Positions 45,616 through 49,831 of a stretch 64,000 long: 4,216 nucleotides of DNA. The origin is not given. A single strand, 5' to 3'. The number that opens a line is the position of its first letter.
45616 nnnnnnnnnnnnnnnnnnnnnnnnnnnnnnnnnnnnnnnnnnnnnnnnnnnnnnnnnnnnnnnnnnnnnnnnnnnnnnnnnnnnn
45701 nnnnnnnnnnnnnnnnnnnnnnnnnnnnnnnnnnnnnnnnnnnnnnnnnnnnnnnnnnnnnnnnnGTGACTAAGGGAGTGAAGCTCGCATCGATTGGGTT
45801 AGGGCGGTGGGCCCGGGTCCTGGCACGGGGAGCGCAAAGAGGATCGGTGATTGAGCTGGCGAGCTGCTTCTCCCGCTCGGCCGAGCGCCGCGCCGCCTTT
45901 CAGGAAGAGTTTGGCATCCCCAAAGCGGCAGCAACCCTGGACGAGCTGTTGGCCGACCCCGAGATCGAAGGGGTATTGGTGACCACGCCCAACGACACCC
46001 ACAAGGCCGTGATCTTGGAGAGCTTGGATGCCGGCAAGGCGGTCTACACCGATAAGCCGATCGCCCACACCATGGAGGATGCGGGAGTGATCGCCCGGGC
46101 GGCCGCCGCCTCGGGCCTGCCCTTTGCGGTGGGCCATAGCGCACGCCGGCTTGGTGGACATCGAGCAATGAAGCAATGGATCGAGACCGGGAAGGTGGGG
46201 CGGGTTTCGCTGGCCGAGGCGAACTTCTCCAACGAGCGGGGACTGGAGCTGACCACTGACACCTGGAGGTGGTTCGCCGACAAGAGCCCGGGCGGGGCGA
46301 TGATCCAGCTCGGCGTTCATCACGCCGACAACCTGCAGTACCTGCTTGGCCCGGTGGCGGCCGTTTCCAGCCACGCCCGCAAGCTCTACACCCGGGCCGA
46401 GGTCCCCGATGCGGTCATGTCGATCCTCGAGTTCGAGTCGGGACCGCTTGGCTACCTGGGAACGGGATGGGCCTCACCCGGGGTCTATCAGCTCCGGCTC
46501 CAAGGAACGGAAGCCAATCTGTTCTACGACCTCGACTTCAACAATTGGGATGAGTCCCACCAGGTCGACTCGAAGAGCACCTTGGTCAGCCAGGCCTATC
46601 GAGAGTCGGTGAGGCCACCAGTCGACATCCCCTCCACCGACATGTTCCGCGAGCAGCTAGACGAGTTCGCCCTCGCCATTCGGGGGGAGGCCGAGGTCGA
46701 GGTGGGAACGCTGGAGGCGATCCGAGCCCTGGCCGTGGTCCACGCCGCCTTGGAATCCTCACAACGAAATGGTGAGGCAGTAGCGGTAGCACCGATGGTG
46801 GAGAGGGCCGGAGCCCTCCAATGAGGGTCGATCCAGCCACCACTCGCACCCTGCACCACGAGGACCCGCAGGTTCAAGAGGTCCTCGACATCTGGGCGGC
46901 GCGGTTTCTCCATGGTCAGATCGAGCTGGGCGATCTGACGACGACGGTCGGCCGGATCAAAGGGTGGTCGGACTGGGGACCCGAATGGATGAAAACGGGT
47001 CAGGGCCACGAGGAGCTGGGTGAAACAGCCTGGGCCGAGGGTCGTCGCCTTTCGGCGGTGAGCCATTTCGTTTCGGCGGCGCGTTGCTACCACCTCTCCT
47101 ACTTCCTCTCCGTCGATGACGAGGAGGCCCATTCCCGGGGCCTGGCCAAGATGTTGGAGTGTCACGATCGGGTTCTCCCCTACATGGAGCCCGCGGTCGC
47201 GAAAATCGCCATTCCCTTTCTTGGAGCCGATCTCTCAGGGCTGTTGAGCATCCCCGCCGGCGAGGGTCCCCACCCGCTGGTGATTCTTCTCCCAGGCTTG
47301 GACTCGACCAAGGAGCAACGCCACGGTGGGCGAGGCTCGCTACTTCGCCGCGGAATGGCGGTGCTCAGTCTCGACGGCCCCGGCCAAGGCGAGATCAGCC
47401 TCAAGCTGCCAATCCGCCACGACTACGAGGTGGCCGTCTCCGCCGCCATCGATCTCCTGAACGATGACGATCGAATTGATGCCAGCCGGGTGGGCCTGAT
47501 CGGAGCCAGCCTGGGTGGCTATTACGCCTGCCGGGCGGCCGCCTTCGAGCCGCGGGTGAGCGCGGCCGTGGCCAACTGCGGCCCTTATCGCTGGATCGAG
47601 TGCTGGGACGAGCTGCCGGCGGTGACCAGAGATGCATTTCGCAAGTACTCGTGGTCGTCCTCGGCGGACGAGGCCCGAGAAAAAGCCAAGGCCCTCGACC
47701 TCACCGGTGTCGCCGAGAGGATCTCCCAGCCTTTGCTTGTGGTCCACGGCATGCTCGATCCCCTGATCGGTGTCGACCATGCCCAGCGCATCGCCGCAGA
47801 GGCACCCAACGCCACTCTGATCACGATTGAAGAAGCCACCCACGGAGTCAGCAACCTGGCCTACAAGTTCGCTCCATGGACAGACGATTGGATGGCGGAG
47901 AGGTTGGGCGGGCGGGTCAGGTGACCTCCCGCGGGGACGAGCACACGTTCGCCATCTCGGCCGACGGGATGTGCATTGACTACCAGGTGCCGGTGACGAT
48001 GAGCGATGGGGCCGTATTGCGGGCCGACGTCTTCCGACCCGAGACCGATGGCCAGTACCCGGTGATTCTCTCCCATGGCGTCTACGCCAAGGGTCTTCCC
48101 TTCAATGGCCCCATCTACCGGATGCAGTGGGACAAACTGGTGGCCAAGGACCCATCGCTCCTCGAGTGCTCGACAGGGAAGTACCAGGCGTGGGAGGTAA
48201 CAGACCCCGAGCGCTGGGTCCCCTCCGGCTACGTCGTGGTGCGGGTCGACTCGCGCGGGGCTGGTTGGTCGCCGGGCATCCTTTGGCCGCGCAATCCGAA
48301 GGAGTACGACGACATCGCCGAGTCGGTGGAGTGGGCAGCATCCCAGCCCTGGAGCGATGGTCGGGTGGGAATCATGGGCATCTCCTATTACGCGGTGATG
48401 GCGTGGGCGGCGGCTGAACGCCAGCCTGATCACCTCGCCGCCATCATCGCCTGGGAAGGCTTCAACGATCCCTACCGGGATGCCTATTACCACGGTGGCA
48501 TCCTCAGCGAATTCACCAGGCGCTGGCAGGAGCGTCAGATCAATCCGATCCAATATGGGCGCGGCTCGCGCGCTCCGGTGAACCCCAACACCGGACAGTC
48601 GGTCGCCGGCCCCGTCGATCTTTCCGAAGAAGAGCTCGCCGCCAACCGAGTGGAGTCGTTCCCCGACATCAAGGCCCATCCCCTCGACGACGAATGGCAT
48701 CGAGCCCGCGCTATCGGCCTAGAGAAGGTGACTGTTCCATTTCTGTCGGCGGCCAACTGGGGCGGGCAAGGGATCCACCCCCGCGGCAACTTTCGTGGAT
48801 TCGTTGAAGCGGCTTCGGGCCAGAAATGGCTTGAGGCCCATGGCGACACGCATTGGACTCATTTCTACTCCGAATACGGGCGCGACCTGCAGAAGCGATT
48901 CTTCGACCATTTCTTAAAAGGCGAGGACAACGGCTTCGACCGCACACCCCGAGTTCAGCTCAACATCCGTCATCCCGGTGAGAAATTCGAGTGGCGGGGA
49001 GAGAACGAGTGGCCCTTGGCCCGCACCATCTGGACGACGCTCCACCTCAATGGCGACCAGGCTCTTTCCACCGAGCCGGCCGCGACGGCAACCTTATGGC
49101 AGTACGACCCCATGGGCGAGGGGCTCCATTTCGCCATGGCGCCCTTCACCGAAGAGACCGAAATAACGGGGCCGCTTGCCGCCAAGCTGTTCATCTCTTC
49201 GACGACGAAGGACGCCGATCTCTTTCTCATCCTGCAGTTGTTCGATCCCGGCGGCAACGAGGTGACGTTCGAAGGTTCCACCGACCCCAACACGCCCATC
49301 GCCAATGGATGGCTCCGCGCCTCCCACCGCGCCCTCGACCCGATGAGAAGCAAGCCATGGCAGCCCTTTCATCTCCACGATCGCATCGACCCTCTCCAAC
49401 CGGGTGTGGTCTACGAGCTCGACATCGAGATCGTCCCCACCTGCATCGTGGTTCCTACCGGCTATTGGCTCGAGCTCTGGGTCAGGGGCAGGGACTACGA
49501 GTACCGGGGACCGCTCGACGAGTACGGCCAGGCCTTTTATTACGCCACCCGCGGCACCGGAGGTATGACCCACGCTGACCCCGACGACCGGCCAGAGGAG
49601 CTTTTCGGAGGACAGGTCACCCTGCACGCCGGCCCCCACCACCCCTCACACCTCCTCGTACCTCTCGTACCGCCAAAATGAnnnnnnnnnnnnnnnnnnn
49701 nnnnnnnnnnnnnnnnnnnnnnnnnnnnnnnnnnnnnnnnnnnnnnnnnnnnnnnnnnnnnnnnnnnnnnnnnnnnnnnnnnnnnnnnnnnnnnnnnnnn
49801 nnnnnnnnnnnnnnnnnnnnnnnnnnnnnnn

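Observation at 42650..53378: Ten-gene, tightly coupled hydrolase/oxidoreductase unit with no recognisable pathway assignment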

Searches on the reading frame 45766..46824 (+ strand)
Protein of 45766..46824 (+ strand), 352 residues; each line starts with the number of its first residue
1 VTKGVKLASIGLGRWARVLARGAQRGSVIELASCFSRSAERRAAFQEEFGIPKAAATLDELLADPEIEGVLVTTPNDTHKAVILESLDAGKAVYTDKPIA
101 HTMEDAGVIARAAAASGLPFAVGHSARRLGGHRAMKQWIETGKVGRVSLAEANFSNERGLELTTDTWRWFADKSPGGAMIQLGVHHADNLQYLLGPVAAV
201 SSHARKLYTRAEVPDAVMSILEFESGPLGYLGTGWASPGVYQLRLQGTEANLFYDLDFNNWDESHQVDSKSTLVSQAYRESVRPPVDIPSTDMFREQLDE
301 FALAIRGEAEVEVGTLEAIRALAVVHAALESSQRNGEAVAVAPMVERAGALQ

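Call 5: search_protein_families(library=pfam, proteins=[window:45766-46824:+])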
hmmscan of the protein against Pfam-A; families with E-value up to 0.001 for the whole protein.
window:45766-46824:+ (352 aa): 3 families
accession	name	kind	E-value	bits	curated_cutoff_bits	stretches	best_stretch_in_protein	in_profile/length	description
PF22725.1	GFO_IDH_MocA_C3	-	9.4e-24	84.2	27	1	132-251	1-122/124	GFO/IDH/MocA C-terminal domain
PF01408.29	GFO_IDH_MocA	-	1.4e-20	74.6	24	1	7-124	3-120/120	Oxidoreductase family, NAD-binding Rossmann fold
PF02894.22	GFO_IDH_MocA_C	-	4.2e-18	66.4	22.9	1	136-336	1-214/218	Oxidoreductase family, C-terminal alpha/beta domain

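Call 6: search_protein_families(library=ncbifam, proteins=[window:45766-46824:+])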
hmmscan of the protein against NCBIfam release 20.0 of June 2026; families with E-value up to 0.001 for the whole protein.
window:45766-46824:+ (352 aa): 9 families
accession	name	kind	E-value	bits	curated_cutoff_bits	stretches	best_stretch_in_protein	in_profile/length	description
TIGR04380.1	myo_inos_iolG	equivalog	2.6e-32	112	355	1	5-335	2-326/330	inositol 2-dehydrogenase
NF041392.1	XylDh_Gfo6_Halo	equivalog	5.1e-22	78.1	350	1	4-335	16-345/350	D-xylose 1-dehydrogenase Gfo6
NF052479.1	LevoglcsnDh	equivalog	4.3e-20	71.8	650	1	42-209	49-217/386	levoglucosan dehydrogenase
NF008607.0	PRK11579.1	subfamily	2e-19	69.8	330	1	28-224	29-219/346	oxidoreductase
NF040723.1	UDP-GlcNAcDh_Arch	equivalog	5.7e-19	68.7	450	1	9-332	5-301/302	UDP-N-acetylglucosamine 3-dehydrogenase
NF007574.0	PRK10206.1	equivalog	6.7e-16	58.3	352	1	30-217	30-210/345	oxidoreductase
NF052679.1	InsChiInosDhIolG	equivalog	2.5e-11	43.2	540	1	59-156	59-157/343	bifunctional inositol 2-dehydrogenase/D-chiro-inositol 1-dehydrogenase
NF058561.1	BT_2158_fam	equivalog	2.7e-11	42.7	750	1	65-152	95-182/487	glycoside 3-dehydrogenase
NF058563.1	BT_2159_fam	equivalog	2.2e-08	33.5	650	1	5-148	1-144/350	disaccharide 3-dehydrogenase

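Call 28: search_solved_structures(query=window:45766-46824:+, max_evalue=1e-10)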
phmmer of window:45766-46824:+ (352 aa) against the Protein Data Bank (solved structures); distinct sequences matched with E-value up to 1e-10: 43.
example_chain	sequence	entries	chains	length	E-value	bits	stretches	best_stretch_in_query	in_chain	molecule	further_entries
3db2_A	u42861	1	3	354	1.3e-79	271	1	5-334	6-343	putative NADPH-dependent oxidoreductase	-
2glx_A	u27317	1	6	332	8.1e-32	113.9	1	10-253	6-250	1,5-anhydro-D-fructose reductase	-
4koa_A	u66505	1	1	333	2.7e-29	105.6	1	9-235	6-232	1,5-anhydro-D-fructose reductase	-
4fb5_A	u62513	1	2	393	4.2e-20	75.4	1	23-287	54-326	Probable oxidoreductase protein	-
1ofg_A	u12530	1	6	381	1.6e-19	73.5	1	8-336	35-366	GLUCOSE-FRUCTOSE OXIDOREDUCTASE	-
1ryd_A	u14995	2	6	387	1.7e-19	73.4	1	8-336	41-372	glucose-fructose oxidoreductase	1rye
1h6a_A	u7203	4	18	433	2e-19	73.1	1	8-336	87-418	PRECURSOR FORM OF GLUCOSE-FRUCTOSE OXIDOREDUCTASE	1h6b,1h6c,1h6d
1evj_A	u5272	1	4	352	4.1e-19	72.1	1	8-336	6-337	GLUCOSE-FRUCTOSE OXIDOREDUCTASE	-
6ktj_A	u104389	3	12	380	1e-18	70.8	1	38-258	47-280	Scyllo-inositol dehydrogenase with L-glucose dehydrogenase activity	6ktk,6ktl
5ya8_A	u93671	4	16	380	1.2e-18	70.6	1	38-258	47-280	Scyllo-inositol dehydrogenase with L-glucose dehydrogenase activity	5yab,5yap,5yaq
3q2k_A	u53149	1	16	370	1.2e-18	70.6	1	5-233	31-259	oxidoreductase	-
7xr9_A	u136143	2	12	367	1.6e-18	70.2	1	39-190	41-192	DgpA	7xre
3e18_A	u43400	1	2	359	4.5e-18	68.7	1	11-257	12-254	oxidoreductase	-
3q2i_A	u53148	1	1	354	6e-17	65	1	5-233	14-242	dehydrogenase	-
6nor_A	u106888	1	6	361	1.8e-16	63.5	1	47-255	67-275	Putative NAD dependent dehydrogenase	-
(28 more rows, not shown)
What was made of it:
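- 45766..46824 (+): g5, Gfo/Idh/MocA oxidoreductase (352 aa). It is the most conserved protein of the block (84-93% identity in orthologous loci). Best PDB match is 3DB2, of unknown function (1.3e-79, call 28).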

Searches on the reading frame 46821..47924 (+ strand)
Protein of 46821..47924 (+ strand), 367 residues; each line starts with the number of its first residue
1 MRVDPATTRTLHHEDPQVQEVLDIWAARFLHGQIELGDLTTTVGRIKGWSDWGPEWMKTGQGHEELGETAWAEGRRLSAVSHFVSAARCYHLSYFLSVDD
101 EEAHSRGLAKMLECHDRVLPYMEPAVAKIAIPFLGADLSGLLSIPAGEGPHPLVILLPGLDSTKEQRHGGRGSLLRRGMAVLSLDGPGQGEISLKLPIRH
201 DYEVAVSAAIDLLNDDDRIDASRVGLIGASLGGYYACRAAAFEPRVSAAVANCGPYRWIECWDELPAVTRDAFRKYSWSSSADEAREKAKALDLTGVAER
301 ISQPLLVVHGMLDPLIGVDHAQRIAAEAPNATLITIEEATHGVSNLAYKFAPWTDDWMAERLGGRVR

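Call 5: search_protein_families(library=pfam, proteins=[window:46821-47924:+])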
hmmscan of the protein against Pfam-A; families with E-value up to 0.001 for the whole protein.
window:46821-47924:+ (367 aa): 9 families
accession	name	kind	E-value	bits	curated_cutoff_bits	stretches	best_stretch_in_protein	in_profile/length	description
PF06500.17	FrsA-like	-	1.2e-12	47.9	22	1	41-255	88-298/414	Esterase FrsA-like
PF00561.26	Abhydrolase_1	-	4.8e-11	43.2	25.8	1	152-275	1-126/245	alpha/beta hydrolase fold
PF00326.27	Peptidase_S9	-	9e-11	42.1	22.6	1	207-346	49-192/213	Prolyl oligopeptidase family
PF12697.13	Abhydrolase_6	-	2.3e-08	35.4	26.3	1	173-343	22-205/217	Alpha/beta hydrolase family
PF12146.15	Hydrolase_4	-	2.8e-08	33.8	27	0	150-260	3-114/239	Serine aminopeptidase, S33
PF02129.25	Peptidase_S15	-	0.00011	22.4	23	0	166-262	39-137/262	X-Pro dipeptidyl-peptidase (S15 family)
PF01738.24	DLH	-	0.00011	22.3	21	1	207-342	82-187/217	Dienelactone hydrolase family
PF08386.16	Abhydrolase_4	-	0.00023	21.7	21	1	284-345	24-77/103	TAP-like protein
PF05448.18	AXE1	-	0.00033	20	21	0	209-252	163-206/321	Acetyl xylan esterase (AXE1)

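Call 6: search_protein_families(library=ncbifam, proteins=[window:46821-47924:+])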
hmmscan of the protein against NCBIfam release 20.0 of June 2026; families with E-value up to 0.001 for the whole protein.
window:46821-47924:+ (367 aa): 15 families
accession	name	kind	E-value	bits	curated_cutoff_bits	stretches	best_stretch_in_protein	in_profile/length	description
NF003460.0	PRK05077.1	equivalog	1.1e-16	60.6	477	1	44-338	91-391/414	esterase FrsA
NF051488.1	bifunc_PcaDC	exception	1.5e-11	44.1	390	2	290-341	181-232/375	bifunctional 3-oxoadipate enol-lactonase/4-carboxymuconolactone decarboxylase PcaDC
TIGR02427.1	protocat_pcaD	equivalog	1.8e-09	37.4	255.85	1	290-341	181-232/251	3-oxoadipate enol-lactonase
NF033523.0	lasso_peptidase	equivalog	1.7e-07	30.4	400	1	199-307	471-580/638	Atxe2 family lasso peptide isopeptidase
NF050058.1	e_dPHAscl_type1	hypoth_equivalog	3.5e-06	26.7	150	1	206-338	88-214/276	extracellular catalytic domain type 1 short-chain-length polyhydroxyalkanoate depolymerase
NF052610.1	macro_16_ester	equivalog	5e-06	26.1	420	1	295-344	216-265/281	alpha/beta fold macrolide esterase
NF053683.1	esterase_mleBRB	exception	2.6e-05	24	585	1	275-343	193-260/280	BRB family alpha/beta fold macrolide esterase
NF011457.0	PRK14875.1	equivalog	3.9e-05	22.8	307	0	174-246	154-222/372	acetoin dehydrogenase dihydrolipoyllysine-residue acetyltransferase subunit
NF053684.1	esterase_mleBCA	exception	4.5e-05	22.7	570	1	295-342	217-264/281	BCA family alpha/beta fold macrolide esterase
TIGR01738.1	bioH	equivalog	6e-05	22.8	206.95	0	283-341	169-227/245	pimeloyl-ACP methyl ester esterase BioH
NF047920.1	lactonase_UilS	equivalog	8.9e-05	22.3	400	1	206-251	82-127/285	UilS family quorum-quenching N-acyl-homoserine lactonase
TIGR03611.1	RutD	equivalog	0.00033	20.1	238.5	0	290-344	186-240/258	pyrimidine utilization protein D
NF041759.1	mac_hydro_EstT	equivalog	0.00035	19.8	450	0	299-344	217-262/278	macrolide hydrolase EstT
NF045632.1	hydroxlase_HsaD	equivalog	0.0005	19.1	400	0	176-246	61-128/290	4,5:9,10-diseco-3-hydroxy-5,9,17-trioxoandrosta-1(10),2-diene-4-oate hydrolase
NF007857.0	PRK10566.1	equivalog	0.00052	19.9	201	1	212-326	97-210/249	esterase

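Call 11: search_solved_structures(query=window:46821-47924:+, max_evalue=0.001)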
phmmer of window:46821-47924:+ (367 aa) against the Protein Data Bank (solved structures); distinct sequences matched with E-value up to 0.001: 32.
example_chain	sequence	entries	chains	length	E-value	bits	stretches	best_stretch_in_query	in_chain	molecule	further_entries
2jbw_A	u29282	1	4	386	6.3e-45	157.1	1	18-360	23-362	2,6-DIHYDROXY-PSEUDO-OXYNICOTINE HYDROLASE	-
6hxa_A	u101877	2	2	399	6.8e-23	84.6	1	47-361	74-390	AntI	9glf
8qbh_A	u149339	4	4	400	6.8e-23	84.6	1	47-361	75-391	Photorhabdus luminescens subsp. laumondii TTO1 complete genome segment 15/17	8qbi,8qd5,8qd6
3mve_A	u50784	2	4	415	5e-13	52.2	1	16-250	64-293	UPF0255 protein VV1_0328 | UPF0255 protein frsA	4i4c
3our_A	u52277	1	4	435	5.6e-13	52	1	18-250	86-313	UPF0255 protein VV1_0328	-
9pic_A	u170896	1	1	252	1.1e-08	37.9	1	130-319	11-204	Alpha/beta fold hydrolase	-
9pir_A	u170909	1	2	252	2.6e-08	36.6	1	130-319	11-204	Alpha/beta fold hydrolase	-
9pid_A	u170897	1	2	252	7.4e-08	35.2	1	130-248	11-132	Alpha/beta fold hydrolase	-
1l7a_A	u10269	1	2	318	2.5e-07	33.4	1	208-315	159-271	Cephalosporin C deacetylase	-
9h0z_A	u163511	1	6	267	2.5e-07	33.4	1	129-348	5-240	Serine aminopeptidase S33 domain-containing protein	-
5no5_A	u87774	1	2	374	2.6e-07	33.4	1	74-280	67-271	AbyA5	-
4ywf_A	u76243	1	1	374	4.3e-07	32.6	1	74-280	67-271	AbyA5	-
7qjm_A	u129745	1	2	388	7.3e-07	31.9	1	137-256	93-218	alpha/beta-hydrolase (202)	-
1odt_C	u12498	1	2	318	8.1e-07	31.7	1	208-315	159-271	CEPHALOSPORIN C DEACETYLASE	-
1ods_A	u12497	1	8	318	1.1e-06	31.3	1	208-315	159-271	CEPHALOSPORIN C DEACETYLASE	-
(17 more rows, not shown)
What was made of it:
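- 46821..47924 (+): g6, two-domain alpha/beta hydrolase of the DHPON hydrolase/AntI/Ayg1 clade. It carries Ser230/Asp313/His341 and a GLDS loop. PDB 2JBW 6.3e-45 and AntI 6.8e-23 (call 11).
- On DHPON hydrolase/AntI/Ayg1 two-domain C-C hydrolases (g6, g10): The esterase FrsA is also a detectable relative (calls 5, 6, 11).
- FrsA, a plain esterase, is also a relative of g6 and g10 (calls 5, 6, 11). The best match of g6 is the catabolic DHPON hydrolase (call 11).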

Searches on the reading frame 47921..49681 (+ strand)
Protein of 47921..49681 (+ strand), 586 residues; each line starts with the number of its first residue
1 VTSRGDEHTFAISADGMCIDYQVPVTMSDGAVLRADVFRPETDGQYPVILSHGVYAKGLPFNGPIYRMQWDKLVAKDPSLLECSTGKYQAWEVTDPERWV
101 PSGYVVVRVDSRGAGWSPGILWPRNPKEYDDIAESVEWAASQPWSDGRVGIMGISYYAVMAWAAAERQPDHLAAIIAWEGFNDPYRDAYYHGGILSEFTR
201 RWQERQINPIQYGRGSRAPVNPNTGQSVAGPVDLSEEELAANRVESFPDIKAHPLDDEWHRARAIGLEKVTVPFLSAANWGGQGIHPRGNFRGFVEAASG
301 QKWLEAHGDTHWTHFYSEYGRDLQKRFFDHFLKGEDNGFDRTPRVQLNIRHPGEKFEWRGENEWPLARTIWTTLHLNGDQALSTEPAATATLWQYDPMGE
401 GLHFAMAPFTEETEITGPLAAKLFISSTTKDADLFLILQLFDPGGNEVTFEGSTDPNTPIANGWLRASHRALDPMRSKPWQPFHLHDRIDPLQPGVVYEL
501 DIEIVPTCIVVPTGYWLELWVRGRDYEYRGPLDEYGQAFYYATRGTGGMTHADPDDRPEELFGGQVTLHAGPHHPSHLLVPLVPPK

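Call 5: search_protein_families(library=pfam, proteins=[window:47921-49681:+])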
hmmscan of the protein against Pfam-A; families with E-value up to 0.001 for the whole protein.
window:47921-49681:+ (586 aa): 4 families
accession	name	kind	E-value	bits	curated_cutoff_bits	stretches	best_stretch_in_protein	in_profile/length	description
PF02129.25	Peptidase_S15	-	2.9e-38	132.5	23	1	29-314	1-260/262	X-Pro dipeptidyl-peptidase (S15 family)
PF08530.16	PepX_C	-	6.7e-34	118.1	22.5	1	337-576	1-214/217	X-Pro dipeptidyl-peptidase C-terminal non-catalytic domain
PF00326.27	Peptidase_S9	-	1.2e-07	31.9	22.6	1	101-212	12-129/213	Prolyl oligopeptidase family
PF00561.26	Abhydrolase_1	-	6.6e-06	26.4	25.8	1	103-180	27-102/245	alpha/beta hydrolase fold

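Call 6: search_protein_families(library=ncbifam, proteins=[window:47921-49681:+])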
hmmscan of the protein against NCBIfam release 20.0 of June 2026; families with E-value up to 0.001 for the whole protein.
window:47921-49681:+ (586 aa): 4 families
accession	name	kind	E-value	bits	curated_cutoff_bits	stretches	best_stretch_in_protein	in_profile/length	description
TIGR00976.1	CocE_NonD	subfamily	4.8e-75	253.6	66.3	2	25-395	1-376/550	CocE/NonD family hydrolase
NF003780.0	PRK05371.1-1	subfamily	8.1e-18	64.2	642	2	301-528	340-559/594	Xaa-Pro dipeptidyl-peptidase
NF003782.0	PRK05371.1-3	subfamily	5.3e-05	21.8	711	0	142-197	254-308/648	Xaa-Pro dipeptidyl-peptidase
NF047920.1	lactonase_UilS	equivalog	0.0002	21.1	400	1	97-183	46-133/285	UilS family quorum-quenching N-acyl-homoserine lactonase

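Call 15: search_solved_structures(query=window:47921-49681:+, max_evalue=0.001)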
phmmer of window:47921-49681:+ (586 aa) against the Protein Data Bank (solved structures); distinct sequences matched with E-value up to 0.001: 16.
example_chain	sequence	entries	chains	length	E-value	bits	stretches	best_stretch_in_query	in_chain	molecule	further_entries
3ib3_A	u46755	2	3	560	2.8e-86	293.6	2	251-525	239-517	CocE/NonD family hydrolase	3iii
3ida_A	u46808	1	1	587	1.6e-25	92.9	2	95-203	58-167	Cocaine esterase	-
3i2h_A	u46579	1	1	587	2.4e-25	92.3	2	95-202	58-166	Cocaine esterase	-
3i2g_A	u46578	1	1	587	2.4e-25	92.3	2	96-196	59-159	Cocaine esterase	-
3i2f_A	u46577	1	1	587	2.8e-25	92.1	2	95-196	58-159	Cocaine esterase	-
3i2j_A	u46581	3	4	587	3e-25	92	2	96-196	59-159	Cocaine esterase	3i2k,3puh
3i2i_A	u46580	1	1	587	3e-25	92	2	96-196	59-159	Cocaine esterase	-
3pui_A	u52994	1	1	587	3.6e-25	91.7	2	95-196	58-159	Cocaine esterase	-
4p08_A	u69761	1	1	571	5.5e-25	91.1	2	96-196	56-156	Cocaine esterase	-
1ju3_A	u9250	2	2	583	5.7e-25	91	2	96-196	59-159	cocaine esterase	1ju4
1l7r_A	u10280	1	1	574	1.2e-24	90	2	95-196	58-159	cocaine esterase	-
1l7q_A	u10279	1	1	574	1.3e-24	89.9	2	96-196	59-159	cocaine esterase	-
9k48_A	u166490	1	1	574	3.8e-24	88.3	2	98-196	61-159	Cocaine esterase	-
7f65_A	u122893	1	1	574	6.7e-24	87.5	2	97-196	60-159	Cocaine esterase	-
8yzo_A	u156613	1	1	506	3.2e-10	42.3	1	100-187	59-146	Lipase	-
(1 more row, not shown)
